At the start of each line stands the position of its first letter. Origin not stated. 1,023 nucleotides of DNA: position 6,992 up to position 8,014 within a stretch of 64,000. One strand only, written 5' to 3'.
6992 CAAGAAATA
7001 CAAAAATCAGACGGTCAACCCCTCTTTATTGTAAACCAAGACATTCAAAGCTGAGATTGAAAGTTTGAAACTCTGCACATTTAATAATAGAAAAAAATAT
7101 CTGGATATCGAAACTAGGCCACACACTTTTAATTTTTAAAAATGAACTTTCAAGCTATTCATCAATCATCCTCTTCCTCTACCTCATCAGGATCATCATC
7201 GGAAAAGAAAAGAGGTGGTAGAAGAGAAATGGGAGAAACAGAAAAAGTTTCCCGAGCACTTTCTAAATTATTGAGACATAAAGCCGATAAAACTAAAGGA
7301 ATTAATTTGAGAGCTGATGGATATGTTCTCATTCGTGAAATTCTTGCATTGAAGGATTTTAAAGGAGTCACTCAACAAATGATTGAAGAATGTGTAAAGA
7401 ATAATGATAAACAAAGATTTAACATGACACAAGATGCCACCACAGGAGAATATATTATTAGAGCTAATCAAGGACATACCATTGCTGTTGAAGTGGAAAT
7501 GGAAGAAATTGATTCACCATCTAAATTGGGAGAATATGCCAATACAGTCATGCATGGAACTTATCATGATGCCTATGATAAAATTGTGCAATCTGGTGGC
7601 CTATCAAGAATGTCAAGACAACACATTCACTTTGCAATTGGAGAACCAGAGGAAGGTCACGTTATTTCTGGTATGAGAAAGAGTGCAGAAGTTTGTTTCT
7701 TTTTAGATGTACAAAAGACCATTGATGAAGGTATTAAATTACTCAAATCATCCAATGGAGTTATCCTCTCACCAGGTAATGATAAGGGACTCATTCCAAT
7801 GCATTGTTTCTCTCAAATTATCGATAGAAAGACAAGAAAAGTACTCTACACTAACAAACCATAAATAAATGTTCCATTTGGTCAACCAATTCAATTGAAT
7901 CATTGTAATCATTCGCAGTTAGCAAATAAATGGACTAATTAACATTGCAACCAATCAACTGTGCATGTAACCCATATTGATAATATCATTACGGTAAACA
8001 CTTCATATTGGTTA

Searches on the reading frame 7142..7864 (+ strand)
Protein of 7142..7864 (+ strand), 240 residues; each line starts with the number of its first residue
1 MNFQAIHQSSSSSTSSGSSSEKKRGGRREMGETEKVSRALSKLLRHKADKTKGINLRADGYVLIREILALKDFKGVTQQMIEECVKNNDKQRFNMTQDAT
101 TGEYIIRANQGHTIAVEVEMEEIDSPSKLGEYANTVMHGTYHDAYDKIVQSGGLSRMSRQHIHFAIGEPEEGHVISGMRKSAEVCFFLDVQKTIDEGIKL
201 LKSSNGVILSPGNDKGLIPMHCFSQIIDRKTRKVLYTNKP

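Call 76: search_protein_families(library=pfam, proteins=[window:7142-7864:+], max_evalue=0.001)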
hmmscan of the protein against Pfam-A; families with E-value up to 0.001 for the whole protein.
window:7142-7864:+ (240 aa): 1 family
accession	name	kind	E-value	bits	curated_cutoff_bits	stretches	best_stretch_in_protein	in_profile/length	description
PF01885.22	PTS_2-RNA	-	9e-57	192.4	26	1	33-212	3-177/177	RNA 2'-phosphotransferase, Tpt1 / KptA family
